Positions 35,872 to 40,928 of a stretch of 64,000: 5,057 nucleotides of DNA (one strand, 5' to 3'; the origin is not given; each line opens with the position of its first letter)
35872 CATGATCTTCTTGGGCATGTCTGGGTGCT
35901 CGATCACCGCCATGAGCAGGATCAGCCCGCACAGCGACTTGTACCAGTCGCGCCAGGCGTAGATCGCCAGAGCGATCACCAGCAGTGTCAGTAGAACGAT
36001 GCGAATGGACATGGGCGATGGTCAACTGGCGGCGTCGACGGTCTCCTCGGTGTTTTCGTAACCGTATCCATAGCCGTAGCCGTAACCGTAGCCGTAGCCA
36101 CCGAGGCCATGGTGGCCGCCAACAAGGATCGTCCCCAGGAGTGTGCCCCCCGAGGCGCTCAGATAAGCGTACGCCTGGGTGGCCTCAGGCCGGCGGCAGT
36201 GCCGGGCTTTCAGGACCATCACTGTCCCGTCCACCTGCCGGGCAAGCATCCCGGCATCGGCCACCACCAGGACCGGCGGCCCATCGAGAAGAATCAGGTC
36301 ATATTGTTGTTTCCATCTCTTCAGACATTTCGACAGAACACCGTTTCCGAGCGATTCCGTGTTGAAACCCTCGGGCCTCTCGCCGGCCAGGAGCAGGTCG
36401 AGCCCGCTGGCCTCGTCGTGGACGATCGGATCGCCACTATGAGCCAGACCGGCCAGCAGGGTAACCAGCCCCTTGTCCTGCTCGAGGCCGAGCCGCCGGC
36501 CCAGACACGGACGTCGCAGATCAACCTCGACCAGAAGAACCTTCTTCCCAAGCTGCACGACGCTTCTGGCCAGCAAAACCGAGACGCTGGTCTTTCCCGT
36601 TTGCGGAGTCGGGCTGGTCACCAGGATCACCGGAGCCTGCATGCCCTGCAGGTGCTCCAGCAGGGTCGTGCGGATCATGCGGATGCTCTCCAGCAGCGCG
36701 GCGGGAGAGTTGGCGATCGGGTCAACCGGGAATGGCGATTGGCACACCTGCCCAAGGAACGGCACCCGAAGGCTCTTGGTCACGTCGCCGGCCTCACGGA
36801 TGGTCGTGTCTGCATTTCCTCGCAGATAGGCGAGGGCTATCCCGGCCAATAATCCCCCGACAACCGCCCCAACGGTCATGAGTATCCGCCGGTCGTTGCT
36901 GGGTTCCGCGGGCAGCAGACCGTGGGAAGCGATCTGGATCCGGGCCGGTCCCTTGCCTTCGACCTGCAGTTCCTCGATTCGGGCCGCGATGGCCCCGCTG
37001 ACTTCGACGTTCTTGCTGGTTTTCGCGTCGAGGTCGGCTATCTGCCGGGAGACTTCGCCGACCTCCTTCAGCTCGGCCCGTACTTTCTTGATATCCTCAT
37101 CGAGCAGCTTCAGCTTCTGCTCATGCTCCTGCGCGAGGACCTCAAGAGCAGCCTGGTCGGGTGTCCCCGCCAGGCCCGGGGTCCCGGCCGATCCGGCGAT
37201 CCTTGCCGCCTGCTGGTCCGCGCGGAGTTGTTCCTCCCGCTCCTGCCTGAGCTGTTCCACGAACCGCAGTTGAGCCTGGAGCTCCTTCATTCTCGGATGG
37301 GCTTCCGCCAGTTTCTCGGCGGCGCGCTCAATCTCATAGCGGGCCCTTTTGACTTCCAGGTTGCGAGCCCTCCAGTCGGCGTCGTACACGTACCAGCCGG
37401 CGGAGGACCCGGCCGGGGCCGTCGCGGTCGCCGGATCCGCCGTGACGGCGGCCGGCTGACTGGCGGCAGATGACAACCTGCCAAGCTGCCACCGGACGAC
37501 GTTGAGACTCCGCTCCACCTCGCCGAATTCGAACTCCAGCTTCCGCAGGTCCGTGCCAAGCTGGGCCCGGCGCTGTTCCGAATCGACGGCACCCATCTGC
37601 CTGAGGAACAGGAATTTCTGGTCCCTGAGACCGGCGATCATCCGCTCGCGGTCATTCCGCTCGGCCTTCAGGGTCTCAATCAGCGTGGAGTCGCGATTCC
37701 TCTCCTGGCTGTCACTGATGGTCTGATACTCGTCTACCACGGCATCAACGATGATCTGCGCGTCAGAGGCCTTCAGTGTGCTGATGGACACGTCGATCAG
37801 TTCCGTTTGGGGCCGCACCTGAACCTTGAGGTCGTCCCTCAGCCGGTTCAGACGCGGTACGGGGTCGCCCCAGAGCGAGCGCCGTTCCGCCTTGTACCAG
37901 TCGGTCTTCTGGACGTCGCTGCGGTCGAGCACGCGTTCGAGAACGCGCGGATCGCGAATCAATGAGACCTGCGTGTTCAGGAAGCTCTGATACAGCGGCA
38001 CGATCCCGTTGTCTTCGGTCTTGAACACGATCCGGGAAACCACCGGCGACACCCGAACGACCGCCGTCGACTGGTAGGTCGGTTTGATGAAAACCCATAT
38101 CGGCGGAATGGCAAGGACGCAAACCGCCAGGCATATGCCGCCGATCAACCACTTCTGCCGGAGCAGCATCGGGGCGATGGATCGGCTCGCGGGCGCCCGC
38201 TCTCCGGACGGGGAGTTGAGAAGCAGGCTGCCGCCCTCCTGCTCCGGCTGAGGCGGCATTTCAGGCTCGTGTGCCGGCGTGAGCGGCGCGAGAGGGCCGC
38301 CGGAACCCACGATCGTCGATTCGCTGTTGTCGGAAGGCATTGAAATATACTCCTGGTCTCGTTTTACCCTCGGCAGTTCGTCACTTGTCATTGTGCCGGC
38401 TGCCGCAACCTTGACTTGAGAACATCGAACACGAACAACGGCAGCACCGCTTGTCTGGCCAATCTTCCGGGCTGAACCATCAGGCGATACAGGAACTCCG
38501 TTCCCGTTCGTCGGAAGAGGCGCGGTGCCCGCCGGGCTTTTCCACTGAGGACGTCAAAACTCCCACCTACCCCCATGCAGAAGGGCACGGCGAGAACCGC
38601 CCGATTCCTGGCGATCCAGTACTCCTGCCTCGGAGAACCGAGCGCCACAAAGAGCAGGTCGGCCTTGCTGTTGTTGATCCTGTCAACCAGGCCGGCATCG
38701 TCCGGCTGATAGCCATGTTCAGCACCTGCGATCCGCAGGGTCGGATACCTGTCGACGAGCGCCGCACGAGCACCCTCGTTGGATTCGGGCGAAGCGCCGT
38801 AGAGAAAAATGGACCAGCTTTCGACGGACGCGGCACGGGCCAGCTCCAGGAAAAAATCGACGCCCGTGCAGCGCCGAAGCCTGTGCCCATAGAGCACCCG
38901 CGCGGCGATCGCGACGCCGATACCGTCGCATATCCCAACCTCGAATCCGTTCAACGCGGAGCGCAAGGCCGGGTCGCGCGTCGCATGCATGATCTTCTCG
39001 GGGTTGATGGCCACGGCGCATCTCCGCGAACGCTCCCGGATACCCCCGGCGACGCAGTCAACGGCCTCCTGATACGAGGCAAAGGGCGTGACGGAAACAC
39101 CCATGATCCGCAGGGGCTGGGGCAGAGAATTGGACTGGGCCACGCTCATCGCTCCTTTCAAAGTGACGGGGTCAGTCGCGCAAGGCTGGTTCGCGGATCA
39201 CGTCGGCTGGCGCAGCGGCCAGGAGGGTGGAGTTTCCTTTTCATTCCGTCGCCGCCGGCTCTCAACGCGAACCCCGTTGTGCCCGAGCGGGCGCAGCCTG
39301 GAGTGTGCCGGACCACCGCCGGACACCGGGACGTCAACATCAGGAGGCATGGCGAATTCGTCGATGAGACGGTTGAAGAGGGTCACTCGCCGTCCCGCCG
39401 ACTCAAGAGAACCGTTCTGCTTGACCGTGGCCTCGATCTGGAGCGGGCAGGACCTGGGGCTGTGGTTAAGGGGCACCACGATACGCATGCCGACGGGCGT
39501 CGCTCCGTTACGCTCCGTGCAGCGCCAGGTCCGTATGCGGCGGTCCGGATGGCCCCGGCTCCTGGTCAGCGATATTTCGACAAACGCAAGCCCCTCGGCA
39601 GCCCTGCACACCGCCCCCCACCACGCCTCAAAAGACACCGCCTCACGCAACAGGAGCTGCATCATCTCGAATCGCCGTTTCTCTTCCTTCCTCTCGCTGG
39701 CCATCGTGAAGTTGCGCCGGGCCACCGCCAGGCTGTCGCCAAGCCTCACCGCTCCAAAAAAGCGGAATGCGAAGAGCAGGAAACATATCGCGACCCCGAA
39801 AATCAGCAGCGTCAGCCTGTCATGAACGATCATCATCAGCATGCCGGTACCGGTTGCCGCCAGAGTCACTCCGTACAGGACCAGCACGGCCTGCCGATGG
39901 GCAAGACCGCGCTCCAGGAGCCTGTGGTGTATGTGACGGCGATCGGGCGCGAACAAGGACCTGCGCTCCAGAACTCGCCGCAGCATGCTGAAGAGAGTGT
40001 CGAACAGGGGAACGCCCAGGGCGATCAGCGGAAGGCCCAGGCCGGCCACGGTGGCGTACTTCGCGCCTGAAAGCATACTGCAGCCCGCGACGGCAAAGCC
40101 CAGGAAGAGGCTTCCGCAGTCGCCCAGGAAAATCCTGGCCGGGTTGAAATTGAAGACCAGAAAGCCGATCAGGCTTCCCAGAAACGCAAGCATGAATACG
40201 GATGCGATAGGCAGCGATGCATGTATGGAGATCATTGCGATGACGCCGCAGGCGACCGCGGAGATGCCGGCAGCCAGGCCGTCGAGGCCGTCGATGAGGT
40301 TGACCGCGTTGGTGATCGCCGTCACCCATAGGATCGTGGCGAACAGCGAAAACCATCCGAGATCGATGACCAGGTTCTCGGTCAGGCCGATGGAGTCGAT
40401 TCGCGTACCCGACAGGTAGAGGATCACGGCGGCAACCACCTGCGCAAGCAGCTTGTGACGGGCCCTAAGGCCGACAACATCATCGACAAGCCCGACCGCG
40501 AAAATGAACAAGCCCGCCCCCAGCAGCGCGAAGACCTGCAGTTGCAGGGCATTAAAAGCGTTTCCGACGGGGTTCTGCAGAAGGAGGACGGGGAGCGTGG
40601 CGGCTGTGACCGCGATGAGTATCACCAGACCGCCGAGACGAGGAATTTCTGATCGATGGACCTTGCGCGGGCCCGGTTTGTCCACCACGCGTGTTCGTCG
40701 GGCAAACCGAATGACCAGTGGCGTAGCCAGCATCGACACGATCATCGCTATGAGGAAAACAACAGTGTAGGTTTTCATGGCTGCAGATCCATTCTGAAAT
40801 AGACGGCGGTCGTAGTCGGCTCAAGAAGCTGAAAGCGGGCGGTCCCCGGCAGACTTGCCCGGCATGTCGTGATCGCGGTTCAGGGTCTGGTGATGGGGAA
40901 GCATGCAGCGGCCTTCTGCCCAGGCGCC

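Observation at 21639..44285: ~22.6-kb single-strand EPS operon opened by a NusG/UpxY-like specialised antiterminator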

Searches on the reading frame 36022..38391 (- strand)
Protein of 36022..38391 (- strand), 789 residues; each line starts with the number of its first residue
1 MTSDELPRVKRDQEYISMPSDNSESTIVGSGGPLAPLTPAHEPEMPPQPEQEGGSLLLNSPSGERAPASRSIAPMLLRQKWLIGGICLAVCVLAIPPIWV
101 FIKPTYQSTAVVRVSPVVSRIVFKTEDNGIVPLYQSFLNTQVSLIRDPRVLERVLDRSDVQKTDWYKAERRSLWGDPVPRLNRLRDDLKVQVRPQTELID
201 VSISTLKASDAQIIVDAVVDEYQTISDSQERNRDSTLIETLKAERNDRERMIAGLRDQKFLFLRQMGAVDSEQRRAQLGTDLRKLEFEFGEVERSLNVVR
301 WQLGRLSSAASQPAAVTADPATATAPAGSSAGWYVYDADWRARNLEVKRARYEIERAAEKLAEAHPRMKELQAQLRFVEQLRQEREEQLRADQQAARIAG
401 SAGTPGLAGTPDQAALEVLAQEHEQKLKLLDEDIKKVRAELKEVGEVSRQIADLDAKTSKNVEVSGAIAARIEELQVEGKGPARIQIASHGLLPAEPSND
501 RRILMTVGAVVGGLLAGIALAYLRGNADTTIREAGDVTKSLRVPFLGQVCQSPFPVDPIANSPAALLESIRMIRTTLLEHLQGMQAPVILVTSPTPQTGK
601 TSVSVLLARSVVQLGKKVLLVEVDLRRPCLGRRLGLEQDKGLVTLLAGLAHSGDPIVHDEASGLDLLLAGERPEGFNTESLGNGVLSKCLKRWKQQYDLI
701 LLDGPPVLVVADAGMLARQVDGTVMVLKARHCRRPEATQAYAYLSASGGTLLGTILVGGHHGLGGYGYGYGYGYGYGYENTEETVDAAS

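Call 4: search_protein_families(library=pfam, proteins=[window:36022-38391:-])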
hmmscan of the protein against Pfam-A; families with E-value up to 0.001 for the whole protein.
window:36022-38391:- (789 aa): 3 families
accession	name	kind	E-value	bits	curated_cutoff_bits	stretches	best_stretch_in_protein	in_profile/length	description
PF13614.12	AAA_31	-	9.5e-10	39.1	27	1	598-712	13-133/177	AAA domain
PF02706.20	Wzz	-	2.7e-05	24.8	25.5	1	74-156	10-89/91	Chain length determinant protein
PF01656.29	CbiA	-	3.2e-05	24.3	25.4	1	589-638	1-49/125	CobQ/CobB/MinD/ParA nucleotide binding domain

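Call 6: search_protein_families(library=ncbifam, proteins=[window:36022-38391:-], max_evalue=0.01)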
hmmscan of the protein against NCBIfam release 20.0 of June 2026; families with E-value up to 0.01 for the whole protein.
window:36022-38391:- (789 aa): 15 families
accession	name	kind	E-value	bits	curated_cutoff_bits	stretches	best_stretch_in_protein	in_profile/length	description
TIGR01007.1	eps_fam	subfamily_domain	1.9e-29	102.7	108.05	1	569-773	2-204/204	polysaccharide biosynthesis tyrosine autokinase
NF007350.0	PRK09841.1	equivalog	9.8e-29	100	1248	1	556-780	501-724/726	tyrosine-protein kinase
TIGR01005.1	eps_transp_fam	subfamily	1e-26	93.4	411.7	2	560-727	519-686/754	exopolysaccharide transport protein family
NF008568.0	PRK11519.1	equivalog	3.5e-25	88.3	1068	1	561-779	501-716/720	tyrosine-protein kinase Wzc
TIGR03018.1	pepcterm_TyrKin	hypoth_equivalog_domain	6.3e-25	87.7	230.65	1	564-745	9-197/207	XrtA-associated tyrosine autokinase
TIGR03029.1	EpsG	equivalog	3.3e-21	75.7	313.8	1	564-756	81-272/274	chain length determinant protein tyrosine kinase EpsG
TIGR03007.1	pepcterm_ChnLen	equivalog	1.4e-07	30.1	278.85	1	74-549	8-460/498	XrtA system polysaccharide chain length determinant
TIGR03017.1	EpsF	equivalog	1.6e-07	30.4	422.75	1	87-549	20-443/444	chain length determinant protein EpsF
TIGR01969.1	minD_arch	subfamily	5.9e-07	28.9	201.75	1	588-709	2-121/251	cell division ATPase MinD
TIGR01968.1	minD_bact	equivalog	2.8e-05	23.6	212.9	1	588-705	3-120/261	septum site-determining protein MinD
TIGR01006.1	polys_exp_MPA1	subfamily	9.4e-05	22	296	0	495-550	167-222/226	CspC family polysaccharide chain length determinant protein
NF041546.1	ParA_partition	equivalog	0.00076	19.1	180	0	598-624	11-37/203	ParA family partition ATPase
NF041136.1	MrpORP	equivalog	0.005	16.2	450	0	588-640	7-59/365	iron-sulfur cluster carrier protein MrpORP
NF010030.0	PRK13505.1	equivalog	0.0062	15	652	0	581-636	49-105/557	formate--tetrahydrofolate ligase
NF047398.1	AAA_KGGVGR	domain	0.0092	16.3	90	0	599-653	15-72/190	KGGVGR-motif variant AAA ATPase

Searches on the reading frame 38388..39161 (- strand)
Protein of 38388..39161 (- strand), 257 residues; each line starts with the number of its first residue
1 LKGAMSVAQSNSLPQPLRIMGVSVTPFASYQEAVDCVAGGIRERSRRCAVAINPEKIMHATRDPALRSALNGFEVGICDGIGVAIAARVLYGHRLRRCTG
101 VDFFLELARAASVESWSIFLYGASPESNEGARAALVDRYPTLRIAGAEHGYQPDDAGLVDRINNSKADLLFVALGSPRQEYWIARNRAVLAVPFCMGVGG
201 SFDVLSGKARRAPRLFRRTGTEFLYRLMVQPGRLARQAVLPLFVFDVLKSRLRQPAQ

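Call 4: search_protein_families(library=pfam, proteins=[window:38388-39161:-])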
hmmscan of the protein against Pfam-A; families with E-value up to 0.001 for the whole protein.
window:38388-39161:- (257 aa): 1 family
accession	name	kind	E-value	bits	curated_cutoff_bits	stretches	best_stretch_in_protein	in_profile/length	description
PF03808.19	Glyco_tran_WecG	-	1.1e-54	185.1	27.4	1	76-237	4-167/168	Glycosyl transferase WecG/TagA/CpsF family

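Call 6: search_protein_families(library=ncbifam, proteins=[window:38388-39161:-], max_evalue=0.01)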
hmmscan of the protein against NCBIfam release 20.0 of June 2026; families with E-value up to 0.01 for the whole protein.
window:38388-39161:- (257 aa): 4 families
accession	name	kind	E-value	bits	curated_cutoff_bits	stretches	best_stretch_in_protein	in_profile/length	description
TIGR00696.1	wecG_tagA_cpsF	superfamily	7.9e-45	152.7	69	1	70-241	3-176/178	WecB/TagA/CpsF family glycosyltransferase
NF002980.1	PRK03692.1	equivalog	2e-41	142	323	1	18-244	5-232/240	lipopolysaccharide N-acetylmannosaminouronosyltransferase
NF041710.1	UDPacetylman_taseTarA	equivalog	2.1e-40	138.8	350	1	49-253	42-246/247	N-acetylglucosaminyldiphosphoundecaprenol N-acetyl-beta-D-mannosaminyltransferase TarA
NF041872.1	EPS_EpsA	equivalog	4.3e-29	101.7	500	1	9-241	9-246/265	exopolysaccharide biosynthesis glycosyltransferase EpsA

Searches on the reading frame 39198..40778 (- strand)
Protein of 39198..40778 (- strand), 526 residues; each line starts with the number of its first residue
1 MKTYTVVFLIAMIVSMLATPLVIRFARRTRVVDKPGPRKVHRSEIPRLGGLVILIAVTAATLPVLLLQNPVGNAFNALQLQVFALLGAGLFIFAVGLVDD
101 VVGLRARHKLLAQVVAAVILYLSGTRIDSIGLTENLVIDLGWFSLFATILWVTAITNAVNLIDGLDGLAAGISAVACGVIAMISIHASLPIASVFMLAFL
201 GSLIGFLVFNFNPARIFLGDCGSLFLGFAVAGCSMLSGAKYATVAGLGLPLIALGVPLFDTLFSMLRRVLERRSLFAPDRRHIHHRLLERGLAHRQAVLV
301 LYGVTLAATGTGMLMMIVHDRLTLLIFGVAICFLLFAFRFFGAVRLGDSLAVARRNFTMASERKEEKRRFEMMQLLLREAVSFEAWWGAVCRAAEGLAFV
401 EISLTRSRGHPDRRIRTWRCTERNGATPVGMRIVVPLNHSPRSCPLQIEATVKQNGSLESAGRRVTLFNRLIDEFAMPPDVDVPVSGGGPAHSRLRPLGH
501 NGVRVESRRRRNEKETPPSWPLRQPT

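Call 4: search_protein_families(library=pfam, proteins=[window:39198-40778:-])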
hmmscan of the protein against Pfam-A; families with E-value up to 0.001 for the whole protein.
window:39198-40778:- (526 aa): 1 family
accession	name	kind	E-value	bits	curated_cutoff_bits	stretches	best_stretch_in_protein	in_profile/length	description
PF00953.26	Glycos_transf_4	-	1.5e-39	136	27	1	83-236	2-158/160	Glycosyl transferase family 4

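Call 6: search_protein_families(library=ncbifam, proteins=[window:39198-40778:-], max_evalue=0.01)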
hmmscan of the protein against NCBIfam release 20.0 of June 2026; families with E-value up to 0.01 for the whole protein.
window:39198-40778:- (526 aa): 3 families
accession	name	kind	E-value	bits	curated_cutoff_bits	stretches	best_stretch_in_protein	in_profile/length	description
TIGR02380.1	ECA_wecA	exception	4.3e-38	131.3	326.05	1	5-338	5-331/346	UDP-N-acetylglucosamine--undecaprenyl-phosphate N-acetylglucosaminephosphotransferase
NF053644.1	MraY_archaea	equivalog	2.2e-32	112.8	450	2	107-309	151-336/340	pseudomurein biosynthesis MraY family phospho-N-acetylmuramoyl-pentapeptide-transferase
TIGR00445.1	mraY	equivalog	2.5e-28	99.5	192.05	1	20-307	6-309/321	phospho-N-acetylmuramoyl-pentapeptide-transferase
